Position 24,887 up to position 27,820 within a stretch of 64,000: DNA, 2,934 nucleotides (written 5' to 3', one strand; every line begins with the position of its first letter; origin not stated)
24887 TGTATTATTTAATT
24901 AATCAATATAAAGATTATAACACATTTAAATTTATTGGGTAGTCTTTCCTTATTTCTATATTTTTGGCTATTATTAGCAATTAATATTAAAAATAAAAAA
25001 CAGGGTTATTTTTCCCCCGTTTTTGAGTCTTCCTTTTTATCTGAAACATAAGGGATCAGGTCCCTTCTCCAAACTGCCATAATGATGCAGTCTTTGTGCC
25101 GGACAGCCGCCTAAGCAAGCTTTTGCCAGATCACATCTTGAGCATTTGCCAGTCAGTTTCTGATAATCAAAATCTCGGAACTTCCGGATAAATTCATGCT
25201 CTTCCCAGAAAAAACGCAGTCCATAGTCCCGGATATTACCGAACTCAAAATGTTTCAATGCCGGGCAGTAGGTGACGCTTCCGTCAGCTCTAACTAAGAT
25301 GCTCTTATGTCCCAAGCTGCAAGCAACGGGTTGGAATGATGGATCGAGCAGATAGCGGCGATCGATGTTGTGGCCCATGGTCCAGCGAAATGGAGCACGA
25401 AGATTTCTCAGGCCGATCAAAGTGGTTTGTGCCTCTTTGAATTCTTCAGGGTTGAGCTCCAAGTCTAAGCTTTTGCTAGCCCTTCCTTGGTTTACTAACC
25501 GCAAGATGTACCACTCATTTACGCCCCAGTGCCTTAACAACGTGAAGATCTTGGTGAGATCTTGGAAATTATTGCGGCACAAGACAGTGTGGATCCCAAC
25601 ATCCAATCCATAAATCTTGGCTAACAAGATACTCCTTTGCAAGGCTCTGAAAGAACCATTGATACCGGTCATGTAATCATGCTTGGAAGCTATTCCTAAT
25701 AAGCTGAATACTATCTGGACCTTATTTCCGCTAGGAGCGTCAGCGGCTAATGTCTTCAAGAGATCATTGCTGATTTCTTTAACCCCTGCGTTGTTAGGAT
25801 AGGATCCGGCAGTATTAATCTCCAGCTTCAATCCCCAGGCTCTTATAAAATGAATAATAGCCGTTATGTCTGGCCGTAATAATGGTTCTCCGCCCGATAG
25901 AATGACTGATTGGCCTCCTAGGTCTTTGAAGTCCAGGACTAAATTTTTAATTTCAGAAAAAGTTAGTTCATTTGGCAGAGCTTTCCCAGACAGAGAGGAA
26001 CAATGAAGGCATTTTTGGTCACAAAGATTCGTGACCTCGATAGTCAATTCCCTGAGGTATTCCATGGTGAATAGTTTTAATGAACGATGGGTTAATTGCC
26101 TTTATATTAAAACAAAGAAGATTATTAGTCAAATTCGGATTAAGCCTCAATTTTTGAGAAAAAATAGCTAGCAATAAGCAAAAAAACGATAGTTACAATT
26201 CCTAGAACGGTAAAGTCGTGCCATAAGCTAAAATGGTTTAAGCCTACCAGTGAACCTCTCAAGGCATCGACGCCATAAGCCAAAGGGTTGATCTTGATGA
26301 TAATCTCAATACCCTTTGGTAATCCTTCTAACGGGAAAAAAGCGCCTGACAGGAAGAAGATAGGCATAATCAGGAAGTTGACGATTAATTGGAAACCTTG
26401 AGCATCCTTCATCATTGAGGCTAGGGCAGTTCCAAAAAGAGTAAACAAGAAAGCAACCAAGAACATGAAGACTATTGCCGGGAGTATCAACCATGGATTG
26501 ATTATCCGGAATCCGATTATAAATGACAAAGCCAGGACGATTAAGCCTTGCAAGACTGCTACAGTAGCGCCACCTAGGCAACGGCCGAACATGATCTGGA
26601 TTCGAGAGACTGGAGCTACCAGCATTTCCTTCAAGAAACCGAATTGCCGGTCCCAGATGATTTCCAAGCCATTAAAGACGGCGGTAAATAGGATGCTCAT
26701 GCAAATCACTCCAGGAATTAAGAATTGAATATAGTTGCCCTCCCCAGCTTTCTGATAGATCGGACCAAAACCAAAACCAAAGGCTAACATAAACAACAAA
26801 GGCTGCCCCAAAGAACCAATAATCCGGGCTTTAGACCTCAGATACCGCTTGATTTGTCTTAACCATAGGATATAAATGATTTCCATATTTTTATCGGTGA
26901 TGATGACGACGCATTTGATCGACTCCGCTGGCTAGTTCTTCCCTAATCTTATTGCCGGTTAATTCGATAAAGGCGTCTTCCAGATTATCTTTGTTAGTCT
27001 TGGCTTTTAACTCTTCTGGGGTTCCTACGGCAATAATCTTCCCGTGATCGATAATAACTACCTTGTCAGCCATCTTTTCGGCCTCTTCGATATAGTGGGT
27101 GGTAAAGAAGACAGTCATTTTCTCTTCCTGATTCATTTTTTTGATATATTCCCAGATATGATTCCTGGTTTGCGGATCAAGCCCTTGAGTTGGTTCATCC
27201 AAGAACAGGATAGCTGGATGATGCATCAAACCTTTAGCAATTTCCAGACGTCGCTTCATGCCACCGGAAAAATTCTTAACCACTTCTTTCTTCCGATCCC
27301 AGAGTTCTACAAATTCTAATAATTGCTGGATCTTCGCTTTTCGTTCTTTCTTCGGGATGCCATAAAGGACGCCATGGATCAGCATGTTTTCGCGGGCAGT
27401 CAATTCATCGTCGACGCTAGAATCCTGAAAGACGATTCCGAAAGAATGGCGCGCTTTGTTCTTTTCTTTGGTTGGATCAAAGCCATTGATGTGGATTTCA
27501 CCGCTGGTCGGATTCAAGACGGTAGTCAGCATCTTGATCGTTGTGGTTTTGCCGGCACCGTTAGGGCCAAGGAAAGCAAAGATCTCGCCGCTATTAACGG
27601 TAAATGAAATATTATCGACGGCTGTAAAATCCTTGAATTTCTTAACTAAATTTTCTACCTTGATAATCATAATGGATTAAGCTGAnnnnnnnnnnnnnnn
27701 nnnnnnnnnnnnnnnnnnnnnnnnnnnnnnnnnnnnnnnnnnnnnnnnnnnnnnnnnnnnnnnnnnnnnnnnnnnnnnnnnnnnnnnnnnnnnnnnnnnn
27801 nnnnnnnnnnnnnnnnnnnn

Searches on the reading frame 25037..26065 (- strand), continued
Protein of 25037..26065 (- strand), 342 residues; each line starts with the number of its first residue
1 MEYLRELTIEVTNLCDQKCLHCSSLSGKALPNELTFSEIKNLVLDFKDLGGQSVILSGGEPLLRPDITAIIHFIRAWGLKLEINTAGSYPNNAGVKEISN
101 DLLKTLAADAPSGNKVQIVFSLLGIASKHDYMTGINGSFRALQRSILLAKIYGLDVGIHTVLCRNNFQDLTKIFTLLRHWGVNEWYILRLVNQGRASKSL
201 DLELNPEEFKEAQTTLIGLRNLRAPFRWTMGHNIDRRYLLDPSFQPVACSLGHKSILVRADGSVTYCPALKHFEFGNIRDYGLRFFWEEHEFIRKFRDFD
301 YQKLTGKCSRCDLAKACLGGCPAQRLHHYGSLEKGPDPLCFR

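Call 86: search_protein_families(library=pfam, proteins=[P0264, P0266, P0277, P0278, P0321, P0323, P0327, P0344, P0346, P0365], max_evalue=0.0001)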
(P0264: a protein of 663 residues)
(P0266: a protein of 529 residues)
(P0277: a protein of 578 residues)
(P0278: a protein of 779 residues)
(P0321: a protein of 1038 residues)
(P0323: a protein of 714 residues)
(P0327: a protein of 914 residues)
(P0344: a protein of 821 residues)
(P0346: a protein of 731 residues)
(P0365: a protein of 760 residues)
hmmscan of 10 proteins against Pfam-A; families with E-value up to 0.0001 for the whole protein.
P0264 (663 aa): 3 families
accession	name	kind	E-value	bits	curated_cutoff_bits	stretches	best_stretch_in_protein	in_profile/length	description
PF04055.27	Radical_SAM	-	6.6e-53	179.7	29.5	2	351-505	2-165/166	Radical SAM superfamily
PF13186.11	SPASM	-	3e-21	75.9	21.5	2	249-308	1-66/67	Iron-sulfur cluster-binding domain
PF13353.11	Fer4_12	-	2.4e-19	70.4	22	2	354-452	13-115/137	4Fe-4S single cluster domain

P0266 (529 aa): 3 families
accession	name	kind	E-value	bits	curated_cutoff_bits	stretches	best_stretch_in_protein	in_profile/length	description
PF04055.27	Radical_SAM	-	2.7e-19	70.4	29.5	1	173-319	1-146/166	Radical SAM superfamily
PF13186.11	SPASM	-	1.7e-10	41.5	21.5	1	412-478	1-67/67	Iron-sulfur cluster-binding domain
PF13353.11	Fer4_12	-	3.4e-06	27.8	22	1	178-255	14-95/137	4Fe-4S single cluster domain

P0277 (578 aa): 2 families
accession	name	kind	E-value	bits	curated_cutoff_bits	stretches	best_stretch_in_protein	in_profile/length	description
PF04055.27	Radical_SAM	-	6.1e-17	62.7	29.5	1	6-175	1-166/166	Radical SAM superfamily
PF13186.11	SPASM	-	3e-08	34.3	21.5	1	248-315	1-66/67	Iron-sulfur cluster-binding domain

P0278 (779 aa): 4 families
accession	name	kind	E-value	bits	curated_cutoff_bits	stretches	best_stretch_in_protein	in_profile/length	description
PF10050.14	DUF2284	-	4e-36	124.6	25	2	423-595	2-160/161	Predicted metal-binding protein (DUF2284)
PF04055.27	Radical_SAM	-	2.5e-15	57.5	29.5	1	15-184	2-166/166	Radical SAM superfamily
PF13186.11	SPASM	-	2.4e-09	37.8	21.5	1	259-327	1-67/67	Iron-sulfur cluster-binding domain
PF13353.11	Fer4_12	-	1.4e-07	32.3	22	1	18-102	13-98/137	4Fe-4S single cluster domain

P0321 (1038 aa): 7 families
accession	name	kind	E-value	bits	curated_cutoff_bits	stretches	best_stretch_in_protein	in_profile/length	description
PF04055.27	Radical_SAM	-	9e-60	202.1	29.5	3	2-136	14-158/166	Radical SAM superfamily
PF00535.33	Glycos_transf_2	-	7.4e-28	98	23.3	1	544-669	1-116/168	Glycosyl transferase family 2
PF10111.15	Glyco_tranf_2_2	-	4.6e-16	59.6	27.3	1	544-760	1-207/276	Glycosyltransferase like family 2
PF13353.11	Fer4_12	-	1.3e-11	45.4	22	0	305-384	15-99/137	4Fe-4S single cluster domain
PF13186.11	SPASM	-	4.6e-11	43.3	21.5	1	223-281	1-66/67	Iron-sulfur cluster-binding domain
PF13641.12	Glyco_tranf_2_3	-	1.1e-08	35.8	27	1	543-776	3-217/230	Glycosyltransferase like family 2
PF02709.20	Glyco_transf_7C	-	9.3e-06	25.6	23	1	707-764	10-67/78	N-terminal domain of galactosyltransferase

P0323 (714 aa): 4 families
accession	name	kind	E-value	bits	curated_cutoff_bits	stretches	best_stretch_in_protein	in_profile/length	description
PF04055.27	Radical_SAM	-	2.1e-12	48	29.5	1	11-158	1-143/166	Radical SAM superfamily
PF13186.11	SPASM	-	3.5e-11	43.7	21.5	1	625-671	25-67/67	Iron-sulfur cluster-binding domain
PF14890.11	Intein_splicing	-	2.8e-08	34.2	35.8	1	312-620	37-155/155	Intein splicing domain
PF13353.11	Fer4_12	-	3.8e-06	27.7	22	1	15-119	13-113/137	4Fe-4S single cluster domain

P0327 (914 aa): 3 families
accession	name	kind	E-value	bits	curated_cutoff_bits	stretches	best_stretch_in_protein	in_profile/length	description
PF04055.27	Radical_SAM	-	8.2e-57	192.4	29.5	2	129-284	2-165/166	Radical SAM superfamily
PF13186.11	SPASM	-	1.3e-18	67.4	21.5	2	356-421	1-67/67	Iron-sulfur cluster-binding domain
PF13353.11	Fer4_12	-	3.9e-15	56.8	22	2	132-208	13-93/137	4Fe-4S single cluster domain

P0344 (821 aa): 2 families
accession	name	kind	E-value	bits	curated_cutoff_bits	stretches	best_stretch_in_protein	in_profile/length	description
PF04055.27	Radical_SAM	-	7.7e-14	52.6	29.5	1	14-177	2-164/166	Radical SAM superfamily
PF13186.11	SPASM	-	1.7e-08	35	21.5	1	253-324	1-66/67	Iron-sulfur cluster-binding domain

P0346 (731 aa): 2 families
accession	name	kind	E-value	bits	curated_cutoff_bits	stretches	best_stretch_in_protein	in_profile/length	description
PF04055.27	Radical_SAM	-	1.1e-40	139.9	29.5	2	398-541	1-152/166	Radical SAM superfamily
PF13186.11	SPASM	-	4.9e-16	59.2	21.5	1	245-308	1-66/67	Iron-sulfur cluster-binding domain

P0365 (760 aa): 3 families
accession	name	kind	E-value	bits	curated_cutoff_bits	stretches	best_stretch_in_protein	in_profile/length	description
PF04055.27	Radical_SAM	-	2.3e-50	171.5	29.5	2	88-235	3-158/166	Radical SAM superfamily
PF13353.11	Fer4_12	-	2.8e-16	60.5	22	2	91-192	14-118/137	4Fe-4S single cluster domain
PF13186.11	SPASM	-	1e-11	45.4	21.5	2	685-741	1-67/67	Iron-sulfur cluster-binding domain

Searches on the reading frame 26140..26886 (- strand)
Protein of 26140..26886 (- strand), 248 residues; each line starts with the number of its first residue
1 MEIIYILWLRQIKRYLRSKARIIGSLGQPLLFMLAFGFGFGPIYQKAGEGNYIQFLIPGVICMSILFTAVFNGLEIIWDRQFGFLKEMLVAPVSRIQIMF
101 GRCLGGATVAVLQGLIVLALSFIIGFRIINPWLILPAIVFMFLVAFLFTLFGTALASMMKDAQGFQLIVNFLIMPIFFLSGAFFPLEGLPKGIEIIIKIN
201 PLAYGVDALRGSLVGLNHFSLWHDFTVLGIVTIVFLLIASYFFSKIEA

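Call 3: search_protein_families(library=ncbifam, proteins=[window:26140-26886:-], max_evalue=0.01)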
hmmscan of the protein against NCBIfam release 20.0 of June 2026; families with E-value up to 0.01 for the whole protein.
window:26140-26886:- (248 aa): 10 families
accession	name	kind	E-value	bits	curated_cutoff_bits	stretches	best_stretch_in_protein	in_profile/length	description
TIGR01247.1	drrB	subfamily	3.6e-67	226.5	223.05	1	10-243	1-236/236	daunorubicin resistance ABC transporter membrane protein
TIGR03861.1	phenyl_ABC_PedC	subfamily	1.6e-27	96.8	241.35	1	8-242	8-247/253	alcohol ABC transporter, permease protein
NF011648.0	PRK15066.1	subfamily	8.8e-27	94.3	225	1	6-245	12-251/257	ABC transporter permease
TIGR01291.1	nodJ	subfamily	4.8e-19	68.9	206.65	1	18-236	22-242/253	ABC-2 type transporter, NodJ family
TIGR00025.1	Mtu_efflux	paralog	7e-15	55.2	146.9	1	27-221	5-208/238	ABC transporter efflux protein, DrrB family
TIGR03062.1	pip_yhgE_Cterm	subfamily_domain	2.1e-13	50.4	102.2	1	91-244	55-204/208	YhgE/Pip family protein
NF038293.1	permease_SagH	equivalog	6.9e-11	41.6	450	1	61-244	185-368/370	SagH family ABC transporter permease subunit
TIGR01248.1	drrC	subfamily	1.7e-10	41.3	165.65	1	66-210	2-146/152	daunorubicin resistance protein C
NF033858.1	ABC2_perm_RbbA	equivalog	2.3e-08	32.4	1050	1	53-247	712-908/909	ribosome-associated ATPase/putative transporter RbbA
NF050053.1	CapPschTportKpsM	equivalog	0.006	16.6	300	1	3-244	4-250/257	capsule polysaccharide transporter KpsM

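Call 4: search_protein_families(library=pfam, proteins=[window:26140-26886:-], max_evalue=0.01)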
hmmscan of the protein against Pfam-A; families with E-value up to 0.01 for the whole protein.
window:26140-26886:- (248 aa): 2 families
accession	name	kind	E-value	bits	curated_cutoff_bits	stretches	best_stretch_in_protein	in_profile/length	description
PF01061.29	ABC2_membrane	-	5.7e-36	124.5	26.9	1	4-213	3-210/211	ABC-2 type transporter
PF12698.13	ABC2_membrane_3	-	2.2e-24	86.7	31.6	1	48-240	156-346/347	ABC-2 family transporter protein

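Call 23: find_related_loci(query=window:26140-26886:-, collection=metagenome_contigs, flank=7000)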
Query window:26140-26886:- (248 aa) in metagenome_contigs; peptide patterns used: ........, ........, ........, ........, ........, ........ (x = any residue, [..] = any of these).
600 stretches matched a pattern (row limit reached: there are more); 419 encode a relative of the query (tblastn E <= 1e-3); the best 80 are kept; 80 distinct loci.
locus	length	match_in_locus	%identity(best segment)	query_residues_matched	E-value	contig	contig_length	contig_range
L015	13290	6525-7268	80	1-248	2e-127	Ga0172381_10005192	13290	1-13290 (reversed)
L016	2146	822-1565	76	1-248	1e-130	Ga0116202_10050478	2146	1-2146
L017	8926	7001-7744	74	1-248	8e-121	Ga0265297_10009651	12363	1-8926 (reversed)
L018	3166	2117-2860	70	1-248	2e-119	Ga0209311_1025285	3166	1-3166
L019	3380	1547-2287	70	1-247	3e-116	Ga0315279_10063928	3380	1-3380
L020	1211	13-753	71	1-247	2e-122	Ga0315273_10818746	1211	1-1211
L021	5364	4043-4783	69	1-247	3e-111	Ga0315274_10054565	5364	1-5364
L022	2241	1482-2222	66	1-247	2e-115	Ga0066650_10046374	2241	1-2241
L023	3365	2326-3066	67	1-247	1e-111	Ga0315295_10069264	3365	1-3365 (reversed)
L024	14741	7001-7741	67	1-247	5e-109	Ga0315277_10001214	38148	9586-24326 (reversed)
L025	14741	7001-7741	66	1-247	2e-108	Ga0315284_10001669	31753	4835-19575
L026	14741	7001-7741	70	1-247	3e-108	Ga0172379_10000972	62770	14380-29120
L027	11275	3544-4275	68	1-244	1e-108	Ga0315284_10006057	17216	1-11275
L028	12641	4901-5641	67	1-247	2e-108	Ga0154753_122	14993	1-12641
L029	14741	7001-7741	66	1-247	5e-108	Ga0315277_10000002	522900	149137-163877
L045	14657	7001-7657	78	1-219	6e-106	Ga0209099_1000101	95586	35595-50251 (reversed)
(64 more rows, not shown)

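Call 47: search_protein_families(library=padloc, proteins=[window:26140-26886:-], max_evalue=0.01)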
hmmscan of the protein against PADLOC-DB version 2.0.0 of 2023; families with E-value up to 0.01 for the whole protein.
window:26140-26886:- (248 aa): 0 families

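Call 83: search_protein_families(library=pfam, proteins=[L015:7276-7695:+, L017:8149-8790:+, L045:8027-8929:+, L015:4413-5723:+], max_evalue=0.001)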
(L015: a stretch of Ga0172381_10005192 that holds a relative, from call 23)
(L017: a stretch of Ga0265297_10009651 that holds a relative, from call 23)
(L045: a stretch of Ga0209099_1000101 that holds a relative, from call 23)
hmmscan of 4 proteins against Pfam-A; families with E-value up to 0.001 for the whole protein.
L015:7276-7695:+ (139 aa): 1 family
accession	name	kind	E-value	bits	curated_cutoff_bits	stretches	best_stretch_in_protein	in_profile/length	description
PF03013.19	Pyr_excise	-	4.8e-21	75.4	23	1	1-74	1-78/81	Pyrimidine dimer DNA glycosylase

L017:8149-8790:+ (213 aa): 2 families
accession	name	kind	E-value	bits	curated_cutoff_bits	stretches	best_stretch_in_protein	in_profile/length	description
PF24694.1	LNS2_PITM1-3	-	3.3e-06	27.6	27.7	1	101-154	40-91/124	PITM 1-3, LNS2 domain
PF06941.18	NT5C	-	1.3e-05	25.6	24.8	1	12-137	4-127/180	5' nucleotidase, deoxy (Pyrimidine), cytosolic type C protein (NT5C)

L045:8027-8929:+ (300 aa): 2 families
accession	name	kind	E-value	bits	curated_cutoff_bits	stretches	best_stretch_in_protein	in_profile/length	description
PF06800.18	Sugar_transport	-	3.7e-11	43.4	26.3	2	154-295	144-277/280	Sugar transport protein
PF00892.27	EamA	-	1.6e-10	41.8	28.2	1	156-296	2-134/135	EamA-like transporter family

L015:4413-5723:+ (436 aa): 1 family
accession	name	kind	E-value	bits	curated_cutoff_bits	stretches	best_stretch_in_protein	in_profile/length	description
PF01566.24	Nramp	-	1.2e-77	261.9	29.8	1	37-407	1-356/357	Natural resistance-associated macrophage protein-like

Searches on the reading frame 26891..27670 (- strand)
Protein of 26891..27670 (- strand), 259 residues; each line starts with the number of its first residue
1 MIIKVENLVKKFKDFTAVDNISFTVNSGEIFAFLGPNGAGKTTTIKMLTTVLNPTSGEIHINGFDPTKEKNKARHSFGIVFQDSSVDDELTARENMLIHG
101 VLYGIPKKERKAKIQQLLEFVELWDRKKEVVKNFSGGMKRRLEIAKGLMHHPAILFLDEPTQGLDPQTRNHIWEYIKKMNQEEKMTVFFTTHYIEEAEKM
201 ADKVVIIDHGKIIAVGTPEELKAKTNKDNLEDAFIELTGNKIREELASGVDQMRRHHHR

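Call 3: search_protein_families(library=ncbifam, proteins=[window:26891-27670:-], max_evalue=0.01)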
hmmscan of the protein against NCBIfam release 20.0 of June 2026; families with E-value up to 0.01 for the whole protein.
window:26891-27670:- (259 aa): 196 families (the best 25 are shown)
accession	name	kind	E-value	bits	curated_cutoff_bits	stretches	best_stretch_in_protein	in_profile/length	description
TIGR01188.1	drrA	subfamily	1.1e-100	336.9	312.45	1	10-233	1-223/302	daunorubicin resistance ABC transporter, ATP-binding protein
NF033858.1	ABC2_perm_RbbA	equivalog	1.3e-71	241.8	1050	1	2-245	266-508/909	ribosome-associated ATPase/putative transporter RbbA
TIGR03864.1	PQQ_ABC_ATP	hypoth_equivalog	2.6e-70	236.6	302.25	1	3-238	2-236/236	ABC transporter, ATP-binding subunit, PQQ-dependent alcohol dehydrogenase system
NF010060.0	PRK13537.1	equivalog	9.6e-64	215.2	521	1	2-223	15-235/314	nodulation factor ABC transporter ATP-binding protein NodI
NF010059.0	PRK13536.1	equivalog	4.2e-59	200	549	1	2-221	43-261/342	nodulation factor ABC transporter ATP-binding protein NodI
TIGR01288.1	nodI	equivalog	7.3e-56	189.4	424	1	2-222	4-223/303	nodulation factor ABC transporter ATP-binding protein NodI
TIGR03522.1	GldA_ABC_ATP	equivalog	2.4e-55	188.1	402.6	1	1-237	1-235/301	gliding motility-associated ABC transporter ATP-binding subunit GldA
TIGR03740.1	galliderm_ABC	subfamily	1.5e-54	185.1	309.75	1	4-237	2-221/223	lantibiotic protection ABC transporter ATP-binding subunit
TIGR03265.1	PhnT2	equivalog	4.2e-52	177.5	457.7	1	3-225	5-226/353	putative 2-aminoethylphosphonate ABC transporter ATP-binding protein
TIGR00968.1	3a0106s01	subfamily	5.6e-50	170.1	342.75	1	3-224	1-221/237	sulfate ABC transporter ATP-binding protein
TIGR01186.1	proV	subfamily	1e-48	166.3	326.6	1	16-232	7-228/363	betaine/proline/choline family ABC transporter ATP-binding protein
TIGR04520.1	ECF_ATPase_1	equivalog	6.1e-48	163.6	315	1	3-236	1-236/269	energy-coupling factor transporter ATPase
TIGR04406.1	LPS_export_lptB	equivalog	1.3e-47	162.1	240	1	3-225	2-226/239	LPS export ABC transporter ATP-binding protein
TIGR04521.1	ECF_ATPase_2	equivalog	1.1e-46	159.2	330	1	14-225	17-236/279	energy-coupling factor transporter ATPase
NF040840.2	tungstate_WtpC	equivalog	7.1e-44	150.5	440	1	2-230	1-227/347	tungstate ABC transporter ATP-binding protein WtpC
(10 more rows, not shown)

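Call 4: search_protein_families(library=pfam, proteins=[window:26891-27670:-], max_evalue=0.01)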
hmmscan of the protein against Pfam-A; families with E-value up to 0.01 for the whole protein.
window:26891-27670:- (259 aa): 12 families
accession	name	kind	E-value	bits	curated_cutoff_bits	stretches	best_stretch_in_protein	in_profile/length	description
PF00005.33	ABC_tran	-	5.4e-38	131.1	25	1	19-162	2-137/137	ABC transporter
PF13304.12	AAA_21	-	3.9e-11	44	27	1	117-192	221-298/304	AAA domain, putative AbiEii toxin, Type IV TA system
PF13476.12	AAA_23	-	3e-06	28.5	27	1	11-199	6-177/201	AAA domain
PF13175.12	AAA_15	-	1.4e-05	25.4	32.1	0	20-70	18-69/374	AAA ATPase domain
PF02463.25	SMC_N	-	1.7e-05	24.8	40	1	9-205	7-209/220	RecF/RecN/SMC N terminal domain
PF13555.12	AAA_29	-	0.00055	20.1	27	1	22-62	16-55/61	P-loop containing region of AAA domain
PF13166.12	AAA_13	-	0.0018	17.5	36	0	35-122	23-106/713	AAA domain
PF22039.1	HUTI_composite_bact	-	0.002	18.1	25.5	1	205-224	3-22/26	Imidazolonepropionase-like composite domain, bacteria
PF00004.35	AAA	-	0.0027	18.6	21.2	0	33-196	3-113/131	ATPase family associated with various cellular activities (AAA)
PF03215.21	Rad17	-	0.0053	17.1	23.8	1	27-103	44-119/186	Rad17 P-loop domain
PF13604.12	AAA_30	-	0.0073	16.5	27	0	26-70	15-58/191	AAA domain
PF00448.28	SRP54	-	0.0078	16.3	22.7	0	30-59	3-32/196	SRP54-type protein, GTPase domain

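Call 47: search_protein_families(library=padloc, proteins=[window:26891-27670:-], max_evalue=0.01)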
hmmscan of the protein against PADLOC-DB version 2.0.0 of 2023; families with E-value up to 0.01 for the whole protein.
window:26891-27670:- (259 aa): 55 families (the best 25 are shown)
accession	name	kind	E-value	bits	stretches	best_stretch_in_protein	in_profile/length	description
PDLC04135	mad3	-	4.6e-34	116.6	2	119-231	249-366/374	mads_3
PDLC04140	mad8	-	1.9e-12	45.4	1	18-196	17-236/314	mads_8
PDLC02980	AriA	-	9e-11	40.3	1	125-192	229-298/304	-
PDLC02914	ATPase-Toprim_I-B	-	4e-09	34.2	2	149-193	200-244/443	-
PDLC00091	GajA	-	8.2e-09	32.8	2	151-193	296-338/627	AAA ATPase domain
PDLC02335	AbiLi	-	1.1e-08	32.5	1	10-194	59-238/326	AbiLi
PDLC04213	HEC-02A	-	1.9e-08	32.3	2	11-69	7-52/337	-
PDLC04214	HEC-02A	-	9.8e-08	29.6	1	146-192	232-277/338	-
PDLC00096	GajA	-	9.8e-08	29.2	2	9-92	8-93/630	AAA ATPase domain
PDLC04164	AriA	-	1e-06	26.5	1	133-193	171-232/253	-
PDLC04608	PDC-M38A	-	1.1e-06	26.7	1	134-200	252-319/367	-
PDLC04175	HEC-01A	-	2.1e-06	25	1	132-199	247-314/363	-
PDLC02336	AbiLi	-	3.2e-06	24.9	1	130-198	225-294/340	AbiLi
PDLC00082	GajA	-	5.8e-06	23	1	13-111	9-107/694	AAA ATPase domain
PDLC04611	PDC-M38A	-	6.2e-06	24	1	110-194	241-327/383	-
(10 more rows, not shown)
